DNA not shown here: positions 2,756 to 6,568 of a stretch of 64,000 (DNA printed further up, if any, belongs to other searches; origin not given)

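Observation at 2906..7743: fliL-fliM operon extended by three envelope genes including a 1170-aa secreted AMIN-like+TPR protein (candidate periplasmic motor scaffold)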

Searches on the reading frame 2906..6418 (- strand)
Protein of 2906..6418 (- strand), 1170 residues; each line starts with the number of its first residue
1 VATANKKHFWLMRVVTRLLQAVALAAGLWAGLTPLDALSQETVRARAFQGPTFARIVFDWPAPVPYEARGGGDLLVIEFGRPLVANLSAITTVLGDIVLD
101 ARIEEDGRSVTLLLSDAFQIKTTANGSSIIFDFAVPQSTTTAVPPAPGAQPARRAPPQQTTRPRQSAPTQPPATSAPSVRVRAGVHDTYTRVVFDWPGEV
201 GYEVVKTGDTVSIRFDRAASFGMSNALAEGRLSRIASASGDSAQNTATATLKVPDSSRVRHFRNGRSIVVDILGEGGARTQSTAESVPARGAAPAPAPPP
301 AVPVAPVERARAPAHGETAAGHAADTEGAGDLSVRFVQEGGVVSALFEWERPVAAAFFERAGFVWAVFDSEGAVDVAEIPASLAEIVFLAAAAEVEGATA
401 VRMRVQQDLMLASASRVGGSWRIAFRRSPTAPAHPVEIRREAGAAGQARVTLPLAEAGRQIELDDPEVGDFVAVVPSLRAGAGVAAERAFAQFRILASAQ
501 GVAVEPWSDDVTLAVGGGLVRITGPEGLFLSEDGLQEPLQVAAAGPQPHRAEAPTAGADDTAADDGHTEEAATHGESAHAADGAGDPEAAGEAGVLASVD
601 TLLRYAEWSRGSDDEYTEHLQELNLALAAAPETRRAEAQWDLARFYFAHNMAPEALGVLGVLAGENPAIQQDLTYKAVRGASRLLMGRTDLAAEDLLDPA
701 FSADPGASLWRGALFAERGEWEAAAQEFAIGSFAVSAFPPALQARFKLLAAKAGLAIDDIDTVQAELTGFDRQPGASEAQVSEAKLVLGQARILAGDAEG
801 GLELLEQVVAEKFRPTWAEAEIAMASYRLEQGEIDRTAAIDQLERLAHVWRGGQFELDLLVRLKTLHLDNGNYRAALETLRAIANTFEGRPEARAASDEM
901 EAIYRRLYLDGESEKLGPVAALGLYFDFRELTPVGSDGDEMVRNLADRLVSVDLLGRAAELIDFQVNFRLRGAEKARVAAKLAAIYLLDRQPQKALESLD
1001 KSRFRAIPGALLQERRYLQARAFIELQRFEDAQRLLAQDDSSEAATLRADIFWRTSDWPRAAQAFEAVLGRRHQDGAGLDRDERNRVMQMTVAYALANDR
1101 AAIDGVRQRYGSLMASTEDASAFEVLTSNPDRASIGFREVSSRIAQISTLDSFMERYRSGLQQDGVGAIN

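Call 8: search_protein_families(library=pfam, proteins=[window:2906-6418:-], max_evalue=0.1)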
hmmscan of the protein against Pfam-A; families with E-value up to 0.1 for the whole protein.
window:2906-6418:- (1170 aa): 5 families
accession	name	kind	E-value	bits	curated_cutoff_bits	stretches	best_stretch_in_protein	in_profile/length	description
PF13432.12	TPR_16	-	0.00086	20.1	32.7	1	1017-1071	1-60/65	Tetratricopeptide repeat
PF24837.1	AMIN-like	-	0.0013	19.2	27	1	179-206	4-34/129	AMIN-like domain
PF12895.13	ANAPC3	-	0.0045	17.7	27.2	0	981-1036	28-79/82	Anaphase-promoting complex, cyclosome, subunit 3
PF14559.12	TPR_19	-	0.043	14.6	25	0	622-667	13-56/68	Tetratricopeptide repeat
PF23300.3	HEAT_Nup120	-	0.074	13.3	29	0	1017-1039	30-52/170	Nucleoporin Nup120, HEAT repeats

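Call 9: search_protein_families(library=ncbifam, proteins=[window:2906-6418:-], max_evalue=0.1)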
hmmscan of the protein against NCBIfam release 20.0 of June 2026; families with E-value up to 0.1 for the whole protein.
window:2906-6418:- (1170 aa): 1 family
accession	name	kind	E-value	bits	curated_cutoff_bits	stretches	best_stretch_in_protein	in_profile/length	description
TIGR02795.1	tol_pal_ybgF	equivalog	0.045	14.4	90.1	0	700-745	34-79/119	tol-pal system protein YbgF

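Call 13: find_homologous_proteins(query=window:2906-6418:-)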
Query window:2906-6418:- (1170 aa): 123 proteins with E <= 0.001 among 8000 candidates; the best 120 are listed.
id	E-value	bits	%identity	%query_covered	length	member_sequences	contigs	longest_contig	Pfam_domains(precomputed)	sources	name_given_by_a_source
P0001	0.0e+0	2470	99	99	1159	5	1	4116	-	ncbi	-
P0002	0.0e+0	2122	84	99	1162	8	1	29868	-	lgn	-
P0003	0.0e+0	1733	70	97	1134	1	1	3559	-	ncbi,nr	ncbi:MAG: hypothetical protein HQ495_13595, partial [Alphaproteobacteria bacterium]|nr:hypothetical 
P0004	0.0e+0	1639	66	100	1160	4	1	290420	-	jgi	jgi:hypothetical protein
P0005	0.0e+0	1630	66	99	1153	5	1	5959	-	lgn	-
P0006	0.0e+0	1605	65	99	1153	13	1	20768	-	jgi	jgi:hypothetical protein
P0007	0.0e+0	1596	64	99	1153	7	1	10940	-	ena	-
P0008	0.0e+0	1489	64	99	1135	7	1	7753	-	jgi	jgi:hypothetical protein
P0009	0.0e+0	1487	63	100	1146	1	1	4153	-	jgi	jgi:hypothetical protein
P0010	0.0e+0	1458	62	99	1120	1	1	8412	-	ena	-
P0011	0.0e+0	1454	63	97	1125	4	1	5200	-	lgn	-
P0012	0.0e+0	1428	64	91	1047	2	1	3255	-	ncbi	ncbi:unnamed protein product, partial [Laminaria digitata]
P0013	0.0e+0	1367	58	96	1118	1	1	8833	PF12895.14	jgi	-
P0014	0.0e+0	1358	58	97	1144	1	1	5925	PF14559.13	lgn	-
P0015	0.0e+0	1352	58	97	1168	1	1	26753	-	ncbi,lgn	-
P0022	8.5e-186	638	37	98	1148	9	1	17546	PF24837.2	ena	-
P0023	5.4e-185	635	36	97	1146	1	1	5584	PF24837.2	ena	-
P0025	4.7e-168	579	34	96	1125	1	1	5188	PF24837.2,PF07719.24,PF13174.13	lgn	-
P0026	2.2e-164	567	34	49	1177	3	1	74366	PF24837.2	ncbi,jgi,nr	ncbi:MAG: tetratricopeptide repeat protein [Rhodospirillales bacterium]|jgi:hypothetical protein|nr:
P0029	1.7e-154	534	31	99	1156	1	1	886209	PF13432.13,PF24837.2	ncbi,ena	-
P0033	1.6e-151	525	31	70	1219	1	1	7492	PF14559.13,PF24837.2,PF07719.24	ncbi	-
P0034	1.7e-151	525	34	49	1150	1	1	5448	PF14559.13,PF24837.2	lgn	-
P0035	1.9e-151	524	33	71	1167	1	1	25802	PF24837.2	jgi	-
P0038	7.2e-147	509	34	71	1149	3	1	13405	PF24837.2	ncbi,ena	-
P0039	1.2e-146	509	31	96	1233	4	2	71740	PF14559.13,PF24837.2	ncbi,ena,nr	ncbi:MAG: tetratricopeptide repeat protein [Rhodospirillales bacterium]|nr:tetratricopeptide repeat 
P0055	1.4e-138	482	33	74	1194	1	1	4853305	PF12895.14,PF24837.2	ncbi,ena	-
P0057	5.1e-137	477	29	76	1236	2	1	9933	PF12895.14,PF24837.2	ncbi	-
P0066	3.8e-132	460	33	71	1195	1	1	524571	PF12895.14,PF24837.2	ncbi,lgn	ncbi:MAG: hypothetical protein ACK4NA_01245 [Alphaproteobacteria bacterium]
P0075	6.3e-126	440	28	96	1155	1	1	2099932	PF11741.14,PF24837.2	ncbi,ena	-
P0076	2.0e-125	438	32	99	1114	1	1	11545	PF24837.2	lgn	-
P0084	5.1e-118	414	31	70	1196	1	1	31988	PF14559.13,PF24837.2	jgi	jgi:hypothetical protein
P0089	1.4e-110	389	31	96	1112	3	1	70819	PF00515.35,PF24837.2,PF07719.24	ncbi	-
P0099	1.4e-70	257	25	85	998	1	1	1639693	PF14559.13,PF12895.14,PF07719.24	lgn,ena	-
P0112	9.0e-23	98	28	44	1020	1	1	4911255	-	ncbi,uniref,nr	ncbi:hypothetical protein [Sediminicoccus sp. KRV36]|uniref:hypothetical protein n=1 Tax=Sediminicoc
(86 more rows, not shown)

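Call 19: find_related_loci(query=A2, collection=genome_contigs, flank=10000)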
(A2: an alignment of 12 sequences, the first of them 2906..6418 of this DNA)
Query A2 (1170 aa) in genome_contigs; peptide patterns used: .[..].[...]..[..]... (x = any residue, [..] = any of these).
88 stretches matched a pattern; 79 encode a relative of the query (tblastn E <= 1e-3); 79 distinct loci.
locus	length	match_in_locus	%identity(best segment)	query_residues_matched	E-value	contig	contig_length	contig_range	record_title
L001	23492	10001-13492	65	1-1170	0e+0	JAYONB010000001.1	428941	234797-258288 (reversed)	MAG: Alphaproteobacteria bacterium isolate 139570_S171_metabat_bins_2.tsv.191 NODE_1_length_428941_cov_15.283388, whole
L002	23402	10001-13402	58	37-1170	0e+0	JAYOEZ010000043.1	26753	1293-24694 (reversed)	MAG: Alphaproteobacteria bacterium isolate 139552_S154_concoct_bins.tsv.149_sub NODE_1892_length_26753_cov_5.462244, who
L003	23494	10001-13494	66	1-1170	0e+0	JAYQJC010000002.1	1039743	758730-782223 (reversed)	MAG: Alphaproteobacteria bacterium isolate SD4487_NP_metabat_bins_2.tsv.493 contig_13726_pilon, whole genome shotgun seq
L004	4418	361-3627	42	34-1158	0e+0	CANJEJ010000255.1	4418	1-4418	MAG: Alphaproteobacteria bacterium isolate RH-23may17-1251 genome assembly, contig: RH-23may17-C177071, whole genome sho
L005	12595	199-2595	46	347-1170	0e+0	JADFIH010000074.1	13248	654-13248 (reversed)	MAG: Proteobacteria bacterium isolate B38T1L10 B38T1L10_NODE7310, whole genome shotgun sequence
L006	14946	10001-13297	36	29-1167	0e+0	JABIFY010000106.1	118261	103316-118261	MAG: Alphaproteobacteria bacterium isolate SI053_bin31 k141_814851, whole genome shotgun sequence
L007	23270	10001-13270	34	41-1170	8e-180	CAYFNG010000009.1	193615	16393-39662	MAG TPA_asm: uncultured Sneathiellales bacterium isolate ERP019367_co1_69 genome assembly, contig: NODE_93_length_193615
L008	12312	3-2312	39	352-1167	1e-160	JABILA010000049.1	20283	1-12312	MAG: Alphaproteobacteria bacterium isolate SI054_bin61 k141_589554, whole genome shotgun sequence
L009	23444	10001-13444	31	22-1170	3e-157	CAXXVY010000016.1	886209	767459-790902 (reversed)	MAG: Rhodospirillales bacterium isolate 2c1bb9af-74c6-4100-bff3-425e3d5e9a22 genome assembly, contig: contig_16, whole g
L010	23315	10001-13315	32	52-1170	1e-152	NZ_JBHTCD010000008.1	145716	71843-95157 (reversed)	Insolitispirillum peregrinum strain CCUG 13795 GCM70025272_98, whole genome shotgun sequence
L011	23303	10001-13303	34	24-1159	8e-151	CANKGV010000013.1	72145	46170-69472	MAG: Alphaproteobacteria bacterium isolate RH-27jun17-405 genome assembly, contig: RH-27jun17-C936, whole genome shotgun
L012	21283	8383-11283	35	175-1170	8e-150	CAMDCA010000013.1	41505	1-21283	MAG: Rhizobium sp. Q54 isolate MaH-09apr19-152 genome assembly, contig: MaH-09apr19-C1931, whole genome shotgun sequence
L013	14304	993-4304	30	41-1161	3e-137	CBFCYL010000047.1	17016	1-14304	MAG TPA_asm: uncultured Thalassospiraceae bacterium isolate SRR26215677_binner13_Refined_18 genome assembly, contig: ERZ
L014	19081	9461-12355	33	177-1163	1e-136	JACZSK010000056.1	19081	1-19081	MAG: Proteobacteria bacterium isolate B110T1L10 B110T1L10_NODE4043, whole genome shotgun sequence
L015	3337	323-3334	31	43-1066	2e-141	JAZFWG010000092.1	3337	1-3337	MAG: Alphaproteobacteria bacterium isolate BS3bin.40 BS3bin.40_92, whole genome shotgun sequence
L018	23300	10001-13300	29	42-1165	4e-127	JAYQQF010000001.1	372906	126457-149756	MAG: Alphaproteobacteria bacterium isolate SD3112_S42.concoct.075 NODE_1_length_372906_cov_15.3142, whole genome shotgun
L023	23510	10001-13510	30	5-1170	3e-141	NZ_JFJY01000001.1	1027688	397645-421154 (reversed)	Thalassospira sp. MCCC 1A03138 contig1, whole genome shotgun sequence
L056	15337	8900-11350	30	285-1169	1e-92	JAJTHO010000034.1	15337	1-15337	MAG: Alphaproteobacteria bacterium isolate CoA8_M99 k141_1386778_flag_0_multi_71.8491_len_15337, whole genome shotgun se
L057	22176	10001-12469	30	281-1162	7e-92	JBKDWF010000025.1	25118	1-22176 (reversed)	MAG: Holosporales bacterium isolate samp_4367_VAMB_360 samp_4367_625698, whole genome shotgun sequence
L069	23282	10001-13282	32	38-1165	2e-144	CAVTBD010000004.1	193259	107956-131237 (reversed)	MAG: uncultured Alphaproteobacteria bacterium isolate MFD02416.bin.1.43 genome assembly, contig: contig_71668, whole gen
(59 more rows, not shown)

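Call 38: search_protein_families(library=pfam, proteins=[L023:5615-6271:+, L023:6424-7143:+, L023:7364-7750:+, L023:7787-8434:+, L023:8446-9294:+, L023:9294-10016:+, L023:13534-14919:+], max_evalue=0.01)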
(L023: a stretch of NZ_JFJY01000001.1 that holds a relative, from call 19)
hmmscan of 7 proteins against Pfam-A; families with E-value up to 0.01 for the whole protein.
L023:5615-6271:+ (218 aa): 1 family
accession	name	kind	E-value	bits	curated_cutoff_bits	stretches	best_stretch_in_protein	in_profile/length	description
PF20072.4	DUF6468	-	2.4e-20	72.9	26.9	1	34-106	2-74/76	Domain of unknown function (DUF6468)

L023:6424-7143:+ (239 aa): 2 families
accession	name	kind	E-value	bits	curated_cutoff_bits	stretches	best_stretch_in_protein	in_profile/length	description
PF03448.22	MgtE_N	-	6.6e-05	23.8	25.9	1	171-231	5-65/102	MgtE intracellular N domain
PF12072.13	RNase_Y_N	-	0.0093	15.8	32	0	112-171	87-145/201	RNase Y N-terminal region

L023:7364-7750:+ (128 aa): 1 family
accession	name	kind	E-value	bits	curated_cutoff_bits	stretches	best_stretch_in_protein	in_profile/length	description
PF00072.30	Response_reg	-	8.7e-28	97.1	30.2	1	9-120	1-109/111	Response regulator receiver domain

L023:7787-8434:+ (215 aa): 1 family
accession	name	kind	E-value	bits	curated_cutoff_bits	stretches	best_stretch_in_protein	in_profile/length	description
PF04344.18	CheZ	-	5.3e-14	53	30.7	2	125-213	111-197/203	Chemotaxis phosphatase, CheZ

L023:8446-9294:+ (282 aa): 1 family
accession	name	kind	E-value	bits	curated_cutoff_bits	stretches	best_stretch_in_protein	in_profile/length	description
PF13677.11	MotB_plug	-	1.2e-05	25.3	24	1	26-59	25-58/58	Membrane MotB of proton-channel complex MotA/MotB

L023:9294-10016:+ (240 aa): 2 families
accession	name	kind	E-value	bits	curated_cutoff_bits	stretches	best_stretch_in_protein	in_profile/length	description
PF13677.11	MotB_plug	-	7.4e-14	51.5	24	1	9-55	11-57/58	Membrane MotB of proton-channel complex MotA/MotB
PF00691.25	OmpA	-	3.3e-08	34.2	27.2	1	123-200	2-78/98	OmpA family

L023:13534-14919:+ (461 aa): 2 families
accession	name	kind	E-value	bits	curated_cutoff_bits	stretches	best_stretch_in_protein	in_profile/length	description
PF08238.18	Sel1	-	1e-56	187.8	30.7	6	122-155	3-36/36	Sel1 repeat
PF23310.1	TPR_27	-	3.5e-06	27.1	27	0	138-187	43-92/110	Plant tetratrico peptide repeats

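Call 39: predict_structure(alignment_id=A1)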
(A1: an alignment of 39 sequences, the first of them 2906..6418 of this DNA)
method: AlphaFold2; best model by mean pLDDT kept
length: 1170 residues; sequences in the alignment: 39
mean_pLDDT: 82.3   pTM: 0.48
mean pLDDT of the five models: 82.3, 82.1, 81.6, 80.2, 79.7
residues with pLDDT >= 90: 745; 70-90: 179; 50-70: 58; < 50: 188
segments of 3 or more residues with pLDDT < 50: 1-13, 31-38, 138-173, 276-326, 533-598, 1132-1134, 1165-1170
pLDDT, mean of each block of 10 residues (from residue 1): 37 54 62 47 93 93 92 92 94 93 94 92 94 71 40 40 36 69 91 95 96 96 88 92 91 94 96 63 34 43 39 36 52 94 94 96 96 94 92 95 94 93 93 94 82 94 93 96 94 96 95 93 89 38 32 35 36 34 36 44 89 87 94 93 95 97 94 96 96 95 92 95 96 91 95 97 94 93 97 96 97 90 95 95 87 88 95 96 93 95 94 88 92 91 90 89 91 92 94 96 88 94 95 93 93 92 92 86 90 88 92 89 77 51 50 58 45
secondary structure, 60 per line:
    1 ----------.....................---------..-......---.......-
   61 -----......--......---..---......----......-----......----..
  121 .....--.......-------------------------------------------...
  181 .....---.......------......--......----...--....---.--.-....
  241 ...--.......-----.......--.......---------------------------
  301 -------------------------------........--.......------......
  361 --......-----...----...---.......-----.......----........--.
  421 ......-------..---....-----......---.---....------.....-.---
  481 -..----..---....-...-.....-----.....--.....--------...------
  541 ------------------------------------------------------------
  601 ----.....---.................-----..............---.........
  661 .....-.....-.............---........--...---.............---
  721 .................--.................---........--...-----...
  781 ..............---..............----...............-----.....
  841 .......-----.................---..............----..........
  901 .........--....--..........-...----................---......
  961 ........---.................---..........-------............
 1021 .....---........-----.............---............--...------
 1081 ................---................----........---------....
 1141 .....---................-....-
elements in order (helices of 4 or more, strands of 3 or more residues): H11-31 E44-49 E53-59 E66-71 E74-79 H88-93 E98-103 E109-114 E119-125 E128-134 E178-185 E189-195 E202-207 E210-215 E220-222 H225-228 E237-243 E246-252 E258-264 E267-273 E332-339 E342-348 E355-360 E363-368 E374-376 E387-393 E399-405 E410-417 E420-426 E439-442 E448-453 E461-464 E471-475 E493-496 E498-500 E502-506 E512-516 E519-523 H605-609 H613-629 H635-648 H652-665 H667-671 H673-685 H689-696 H705-717 H721-737 H740-756 H760-767 H778-794 H798-811 H816-830 H836-847 H853-869 H873-886 H891-909 H912-915 H918-927 H936-951 H955-968 H972-988 H992-1001 H1009-1025 H1029-1036 H1042-1054 H1058-1069 H1081-1096 H1100-1115 H1120-1127 H1137-1145 H1149-1164 H1166-1169
